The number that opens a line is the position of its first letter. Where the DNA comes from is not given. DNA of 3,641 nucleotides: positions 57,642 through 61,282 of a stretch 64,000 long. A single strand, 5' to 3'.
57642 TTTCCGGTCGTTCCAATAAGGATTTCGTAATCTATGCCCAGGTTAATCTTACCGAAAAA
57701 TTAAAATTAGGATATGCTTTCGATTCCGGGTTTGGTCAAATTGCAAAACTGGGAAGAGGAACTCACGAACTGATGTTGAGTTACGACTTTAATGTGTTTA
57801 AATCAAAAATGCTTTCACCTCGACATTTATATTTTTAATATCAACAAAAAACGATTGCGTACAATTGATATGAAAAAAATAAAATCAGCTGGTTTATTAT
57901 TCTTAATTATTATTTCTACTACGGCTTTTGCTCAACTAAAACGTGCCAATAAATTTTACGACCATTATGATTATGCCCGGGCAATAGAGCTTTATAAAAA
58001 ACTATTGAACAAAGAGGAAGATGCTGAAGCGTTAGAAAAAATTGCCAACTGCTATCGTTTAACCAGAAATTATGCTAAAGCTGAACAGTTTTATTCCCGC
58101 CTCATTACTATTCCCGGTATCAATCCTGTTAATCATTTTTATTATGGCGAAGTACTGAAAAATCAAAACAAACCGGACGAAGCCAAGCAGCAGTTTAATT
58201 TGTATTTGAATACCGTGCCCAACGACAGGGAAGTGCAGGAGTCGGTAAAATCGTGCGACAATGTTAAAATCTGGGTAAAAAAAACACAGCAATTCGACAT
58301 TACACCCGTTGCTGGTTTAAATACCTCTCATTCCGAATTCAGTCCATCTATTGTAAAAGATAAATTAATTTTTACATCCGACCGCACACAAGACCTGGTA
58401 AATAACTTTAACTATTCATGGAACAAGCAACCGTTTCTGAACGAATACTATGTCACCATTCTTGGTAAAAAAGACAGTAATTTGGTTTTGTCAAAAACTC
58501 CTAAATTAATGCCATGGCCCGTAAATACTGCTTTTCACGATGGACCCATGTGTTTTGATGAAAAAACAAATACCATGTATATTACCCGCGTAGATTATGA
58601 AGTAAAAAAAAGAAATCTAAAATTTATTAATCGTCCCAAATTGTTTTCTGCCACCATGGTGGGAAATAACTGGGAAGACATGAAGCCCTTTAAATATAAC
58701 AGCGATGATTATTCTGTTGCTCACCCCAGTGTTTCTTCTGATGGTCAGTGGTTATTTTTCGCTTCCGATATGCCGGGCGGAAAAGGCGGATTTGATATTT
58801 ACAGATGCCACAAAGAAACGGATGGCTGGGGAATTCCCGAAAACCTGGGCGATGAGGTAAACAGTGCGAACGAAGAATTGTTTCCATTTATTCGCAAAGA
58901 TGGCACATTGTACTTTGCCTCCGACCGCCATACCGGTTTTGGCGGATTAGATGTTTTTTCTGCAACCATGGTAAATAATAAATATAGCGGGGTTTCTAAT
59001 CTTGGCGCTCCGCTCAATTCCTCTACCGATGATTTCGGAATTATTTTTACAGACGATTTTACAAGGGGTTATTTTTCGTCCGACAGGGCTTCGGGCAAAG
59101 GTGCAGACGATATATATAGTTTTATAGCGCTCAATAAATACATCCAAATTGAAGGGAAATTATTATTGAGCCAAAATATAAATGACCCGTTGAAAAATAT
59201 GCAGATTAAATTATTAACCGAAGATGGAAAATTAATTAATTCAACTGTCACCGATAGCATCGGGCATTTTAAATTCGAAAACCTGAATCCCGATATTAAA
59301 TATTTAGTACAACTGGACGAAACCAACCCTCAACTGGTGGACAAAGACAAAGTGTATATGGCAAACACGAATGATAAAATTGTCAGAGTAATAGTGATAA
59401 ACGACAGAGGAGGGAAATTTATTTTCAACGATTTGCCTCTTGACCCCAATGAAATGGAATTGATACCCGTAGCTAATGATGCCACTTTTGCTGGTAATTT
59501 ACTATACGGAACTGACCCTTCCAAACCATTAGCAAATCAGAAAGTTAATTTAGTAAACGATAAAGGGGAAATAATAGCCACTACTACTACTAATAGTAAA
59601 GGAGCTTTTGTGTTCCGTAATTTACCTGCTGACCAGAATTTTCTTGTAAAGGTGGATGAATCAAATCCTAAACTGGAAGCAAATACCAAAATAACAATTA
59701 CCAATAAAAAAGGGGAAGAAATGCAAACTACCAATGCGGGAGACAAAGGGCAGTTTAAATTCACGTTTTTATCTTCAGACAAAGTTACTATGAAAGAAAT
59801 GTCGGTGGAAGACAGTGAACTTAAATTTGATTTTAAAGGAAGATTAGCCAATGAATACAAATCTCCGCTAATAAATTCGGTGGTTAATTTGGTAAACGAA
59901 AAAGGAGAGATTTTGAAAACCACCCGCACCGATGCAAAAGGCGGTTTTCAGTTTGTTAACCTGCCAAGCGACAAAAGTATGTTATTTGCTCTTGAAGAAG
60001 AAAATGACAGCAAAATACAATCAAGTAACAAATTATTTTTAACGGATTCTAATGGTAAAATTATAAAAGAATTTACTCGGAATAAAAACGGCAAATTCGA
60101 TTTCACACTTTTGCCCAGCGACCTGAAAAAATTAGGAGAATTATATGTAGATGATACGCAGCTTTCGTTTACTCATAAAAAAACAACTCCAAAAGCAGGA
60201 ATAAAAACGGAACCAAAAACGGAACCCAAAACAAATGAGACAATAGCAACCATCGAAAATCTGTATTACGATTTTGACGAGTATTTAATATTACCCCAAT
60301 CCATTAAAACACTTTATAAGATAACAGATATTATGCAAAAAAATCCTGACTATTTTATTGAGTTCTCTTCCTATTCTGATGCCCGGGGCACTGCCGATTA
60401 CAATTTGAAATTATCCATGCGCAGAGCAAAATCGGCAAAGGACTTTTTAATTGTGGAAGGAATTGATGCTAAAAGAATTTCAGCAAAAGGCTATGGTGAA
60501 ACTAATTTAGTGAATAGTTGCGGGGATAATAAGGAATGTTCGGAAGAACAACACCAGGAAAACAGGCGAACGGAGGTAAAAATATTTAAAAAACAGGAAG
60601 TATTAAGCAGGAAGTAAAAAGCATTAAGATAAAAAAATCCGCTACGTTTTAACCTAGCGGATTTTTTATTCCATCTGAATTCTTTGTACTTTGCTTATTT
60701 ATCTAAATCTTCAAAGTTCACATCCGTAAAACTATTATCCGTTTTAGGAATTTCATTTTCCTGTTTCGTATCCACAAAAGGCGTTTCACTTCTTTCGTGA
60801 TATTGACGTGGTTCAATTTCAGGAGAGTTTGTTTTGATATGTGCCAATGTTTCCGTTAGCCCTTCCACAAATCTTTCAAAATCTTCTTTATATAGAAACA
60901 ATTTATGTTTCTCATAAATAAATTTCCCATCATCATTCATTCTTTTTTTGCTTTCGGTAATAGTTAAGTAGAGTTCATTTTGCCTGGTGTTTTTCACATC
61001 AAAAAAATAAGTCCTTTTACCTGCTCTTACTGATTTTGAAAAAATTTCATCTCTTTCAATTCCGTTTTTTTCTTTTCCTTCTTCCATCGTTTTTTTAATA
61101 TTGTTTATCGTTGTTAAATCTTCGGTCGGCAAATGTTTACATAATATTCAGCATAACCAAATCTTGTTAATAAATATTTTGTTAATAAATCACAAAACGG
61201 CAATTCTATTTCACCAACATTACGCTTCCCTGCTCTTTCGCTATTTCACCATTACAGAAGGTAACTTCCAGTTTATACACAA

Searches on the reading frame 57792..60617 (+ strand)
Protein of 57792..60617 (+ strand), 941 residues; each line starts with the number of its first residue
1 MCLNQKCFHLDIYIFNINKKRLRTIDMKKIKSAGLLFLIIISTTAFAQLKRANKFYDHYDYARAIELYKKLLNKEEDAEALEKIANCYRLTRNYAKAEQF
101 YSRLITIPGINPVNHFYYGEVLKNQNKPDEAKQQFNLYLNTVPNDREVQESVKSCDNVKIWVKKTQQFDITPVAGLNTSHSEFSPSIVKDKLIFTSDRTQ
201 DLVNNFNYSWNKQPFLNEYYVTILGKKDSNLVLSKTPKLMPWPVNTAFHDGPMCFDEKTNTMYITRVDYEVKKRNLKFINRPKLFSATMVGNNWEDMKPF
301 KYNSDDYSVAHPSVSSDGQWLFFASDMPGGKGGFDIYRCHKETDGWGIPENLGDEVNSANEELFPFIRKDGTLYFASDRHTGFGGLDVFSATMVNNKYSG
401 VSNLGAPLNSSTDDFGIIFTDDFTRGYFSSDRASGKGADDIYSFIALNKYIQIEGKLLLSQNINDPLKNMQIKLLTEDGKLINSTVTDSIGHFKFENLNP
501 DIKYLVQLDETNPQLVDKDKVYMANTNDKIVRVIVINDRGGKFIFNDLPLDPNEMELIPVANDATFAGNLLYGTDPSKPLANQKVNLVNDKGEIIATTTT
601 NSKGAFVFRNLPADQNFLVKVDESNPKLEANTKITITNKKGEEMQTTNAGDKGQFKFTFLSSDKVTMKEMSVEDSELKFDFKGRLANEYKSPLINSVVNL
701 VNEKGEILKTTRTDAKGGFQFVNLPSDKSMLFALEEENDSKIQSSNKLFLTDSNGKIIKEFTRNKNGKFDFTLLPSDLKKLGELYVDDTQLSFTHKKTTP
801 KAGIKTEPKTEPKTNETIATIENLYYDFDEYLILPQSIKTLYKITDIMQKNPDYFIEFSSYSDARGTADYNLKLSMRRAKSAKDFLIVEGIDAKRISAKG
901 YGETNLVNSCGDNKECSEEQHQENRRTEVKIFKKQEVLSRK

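Call 5: search_protein_families(library=pfam, proteins=[window:57792-60617:+])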
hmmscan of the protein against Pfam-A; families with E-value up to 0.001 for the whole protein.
window:57792-60617:+ (941 aa): 20 families
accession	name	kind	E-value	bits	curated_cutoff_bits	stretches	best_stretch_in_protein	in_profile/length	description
PF13620.12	CarboxypepD_reg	-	2.7e-24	85.7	32.3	3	577-621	10-54/82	Carboxypeptidase regulatory-like domain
PF17210.9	SdrD_B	-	6.6e-21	75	29.7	2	465-512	22-68/112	SdrD B-like domain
PF00691.25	OmpA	-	2.6e-15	57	27.2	1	825-914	1-92/98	OmpA family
PF11974.14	bMG3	-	3.6e-15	56.2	34.9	0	577-611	25-59/103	Bacterial alpha-2-macroglobulin MG3 domain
PF17802.7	SpaA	-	3.7e-15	56.3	23.1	1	461-507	10-57/91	Prealbumin-like fold domain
PF07676.18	PD40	-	1.1e-13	51.2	20.9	2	312-338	14-38/38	WD40-like Beta Propeller Repeat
PF23193.1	NOMO_3rd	-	1.3e-09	38.6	27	0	690-743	41-94/120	NOMO third transthyretin-like domain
PF17936.7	Big_6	-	1.7e-09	38.2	27.6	0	629-660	22-53/83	Bacterial Ig domain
PF14559.12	TPR_19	-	1e-07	32.6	25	0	59-104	5-51/68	Tetratricopeptide repeat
PF07719.23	TPR_2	-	1.2e-06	28.6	27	0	78-105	1-28/34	Tetratricopeptide repeat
PF13432.12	TPR_16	-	5.9e-06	27.1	32.7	1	49-105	1-58/65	Tetratricopeptide repeat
PF07210.18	DUF1416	-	2e-05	24.8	23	0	560-612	16-65/97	Protein of unknown function (DUF1416)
PF01060.29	TTR-52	-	2.5e-05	25.2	24.9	0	465-497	9-45/79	Transthyretin-like family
PF13428.12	TPR_14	-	6.2e-05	23.7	23.5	0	115-149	4-38/44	Tetratricopeptide repeat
PF13174.12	TPR_6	-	9e-05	23.3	26.3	0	79-105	1-27/33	Tetratricopeptide repeat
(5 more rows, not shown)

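Call 83: search_protein_families(library=ncbifam, proteins=[window:57792-60617:+])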
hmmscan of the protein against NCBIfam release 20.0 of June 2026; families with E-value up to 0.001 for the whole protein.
window:57792-60617:+ (941 aa): 33 families (the best 25 are shown)
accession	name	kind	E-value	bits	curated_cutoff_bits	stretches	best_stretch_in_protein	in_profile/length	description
NF053607.1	CHU_0125_OmpA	equivalog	4e-125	418.8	620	2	27-507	1-479/639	CHU_0125 family OmpA-like outer membrane integrity protein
NF052230.1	T9SS_PorE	exception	1e-110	370.9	600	2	35-512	8-479/648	PorE family type IX secretion system protein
NF053611.1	YiaD_Gzip_OmpA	equivalog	8.8e-20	71.3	175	1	820-931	100-206/206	YiaD family glycine zipper/OmpA-like lipoprotein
NF053613.1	OMP_toxin_LptF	equivalog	9.9e-19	68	400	1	816-934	135-248/256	lipotoxin F family OmpA-related lipoprotein LptF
TIGR02802.1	Pal_lipo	equivalog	1.6e-17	63.5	125.35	1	824-930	2-103/104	peptidoglycan-associated lipoprotein Pal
NF045787.1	OmpABordt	equivalog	2.1e-16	60.2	200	1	811-932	74-190/194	outer membrane protein OmpA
NF053612.1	anchor_PA1041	equivalog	2.3e-16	60.4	250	1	805-931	112-235/236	PA1041 family peptidoglycan-binding anchor lipoprotein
NF058648.1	ECF_sub_HI1622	equivalog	2.5e-15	56.9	100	0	577-622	36-81/180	NikL family nickel/cobalt ECF transporter subunit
NF033763.1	exchanger_TraB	exception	1.3e-14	53.1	700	1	813-932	384-498/522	outer membrane exchange protein TraB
TIGR03789.1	pdsO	hypoth_equivalog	9e-14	51.7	152.2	1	838-909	155-226/243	sortase-associated OmpA-like protein PdsO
NF053585.1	OMP_LP_YfiB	equivalog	6.9e-12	45.5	128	1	822-930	56-159/163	outer membrane lipoprotein YfiB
NF000535.3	MSCRAMM_SdrC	exception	8.4e-12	43.9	1700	0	697-729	635-667/963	MSCRAMM family adhesin SdrC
NF047726.1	AutTranAdhPGAsTpgA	equivalog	4e-11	42.6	350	1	820-929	152-266/268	trimeric autotransporter adhesin/peptidogylcan-associated protein TpgA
NF008071.1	PRK10808.1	equivalog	8.4e-11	41.8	277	1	808-938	216-353/358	porin OmpA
NF008067.1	PRK10802.1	equivalog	1.6e-10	41.1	261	1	823-905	68-150/171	peptidoglycan-associated lipoprotein Pal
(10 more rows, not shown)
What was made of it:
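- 57792..60617 (+): PorE / CHU_0125-like TPR + beta-propeller + CarboxypepD_reg + OmpA protein. calls 5, 83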

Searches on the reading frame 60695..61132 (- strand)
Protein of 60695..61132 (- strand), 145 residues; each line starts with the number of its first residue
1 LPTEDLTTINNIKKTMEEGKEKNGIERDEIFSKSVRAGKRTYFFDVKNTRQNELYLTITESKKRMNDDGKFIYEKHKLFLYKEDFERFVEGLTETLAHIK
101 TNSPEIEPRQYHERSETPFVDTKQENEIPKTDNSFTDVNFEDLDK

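Call 74: search_protein_families(library=pfam, proteins=[window:60695-61132:-])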
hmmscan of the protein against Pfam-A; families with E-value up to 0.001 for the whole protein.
window:60695-61132:- (145 aa): 1 family
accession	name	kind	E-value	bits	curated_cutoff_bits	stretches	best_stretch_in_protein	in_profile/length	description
PF11680.14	DUF3276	-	4.3e-38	130.8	23.1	1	21-140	3-131/131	Protein of unknown function (DUF3276)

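Call 98: search_solved_structures(query=window:60695-61132:-, max_evalue=1)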
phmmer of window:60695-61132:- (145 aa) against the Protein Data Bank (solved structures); distinct sequences matched with E-value up to 1: 3.
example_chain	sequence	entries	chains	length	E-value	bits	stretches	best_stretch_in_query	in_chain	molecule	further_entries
3nm7_A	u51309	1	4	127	8.5e-10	42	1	26-101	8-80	Uncharacterized protein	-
3n8b_A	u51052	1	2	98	3.9e-09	39.9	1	26-101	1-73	Uncharacterized protein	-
2d9y_A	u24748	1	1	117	0.92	12.7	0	24-58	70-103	Pleckstrin homology domain-containing protein family A member 6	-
